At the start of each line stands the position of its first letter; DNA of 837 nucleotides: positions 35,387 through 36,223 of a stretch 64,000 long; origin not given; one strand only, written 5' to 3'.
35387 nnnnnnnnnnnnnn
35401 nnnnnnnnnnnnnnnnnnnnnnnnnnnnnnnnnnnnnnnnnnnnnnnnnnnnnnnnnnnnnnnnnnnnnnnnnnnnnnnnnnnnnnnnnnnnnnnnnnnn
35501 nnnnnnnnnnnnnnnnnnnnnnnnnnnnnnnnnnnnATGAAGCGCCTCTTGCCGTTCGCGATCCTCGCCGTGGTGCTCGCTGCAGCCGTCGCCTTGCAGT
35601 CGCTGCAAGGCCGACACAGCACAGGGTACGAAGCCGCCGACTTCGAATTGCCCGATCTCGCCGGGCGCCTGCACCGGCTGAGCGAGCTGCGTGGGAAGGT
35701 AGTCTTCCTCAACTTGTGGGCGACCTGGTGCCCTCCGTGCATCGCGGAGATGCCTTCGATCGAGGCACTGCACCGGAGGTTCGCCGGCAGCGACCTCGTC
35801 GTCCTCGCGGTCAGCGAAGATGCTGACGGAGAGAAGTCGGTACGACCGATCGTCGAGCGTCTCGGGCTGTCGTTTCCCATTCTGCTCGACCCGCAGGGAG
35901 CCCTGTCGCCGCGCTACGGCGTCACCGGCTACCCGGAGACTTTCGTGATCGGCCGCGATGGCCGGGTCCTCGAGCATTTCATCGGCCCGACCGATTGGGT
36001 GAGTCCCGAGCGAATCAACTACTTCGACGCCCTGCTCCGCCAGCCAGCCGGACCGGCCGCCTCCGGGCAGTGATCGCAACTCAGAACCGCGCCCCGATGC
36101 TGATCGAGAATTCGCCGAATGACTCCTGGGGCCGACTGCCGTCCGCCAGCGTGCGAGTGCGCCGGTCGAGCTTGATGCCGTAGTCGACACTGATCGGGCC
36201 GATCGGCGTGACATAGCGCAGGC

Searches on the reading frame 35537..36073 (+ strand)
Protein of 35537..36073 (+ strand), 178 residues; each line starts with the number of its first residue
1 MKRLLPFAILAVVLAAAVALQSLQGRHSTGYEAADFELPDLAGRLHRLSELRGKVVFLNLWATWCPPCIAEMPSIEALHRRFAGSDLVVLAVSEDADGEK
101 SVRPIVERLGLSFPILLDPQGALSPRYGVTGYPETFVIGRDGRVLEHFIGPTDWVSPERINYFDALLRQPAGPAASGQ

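Call 36: search_protein_families(library=pfam, proteins=[window:35537-36073:+], max_evalue=0.001)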
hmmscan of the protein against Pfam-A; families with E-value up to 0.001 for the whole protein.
window:35537-36073:+ (178 aa): 4 families
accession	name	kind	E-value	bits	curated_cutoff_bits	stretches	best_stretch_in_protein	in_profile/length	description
PF00578.27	AhpC-TSA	-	6.1e-28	97.7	26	1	30-144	2-121/124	AhpC/TSA family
PF08534.16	Redoxin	-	5.1e-25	88.4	26.6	1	30-154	3-138/148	Redoxin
PF13905.12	Thioredoxin_8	-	6.1e-11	42.9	27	1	53-144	1-94/94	Thioredoxin-like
PF00085.26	Thioredoxin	-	5.9e-06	26.7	23.5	0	54-96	19-60/103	Thioredoxin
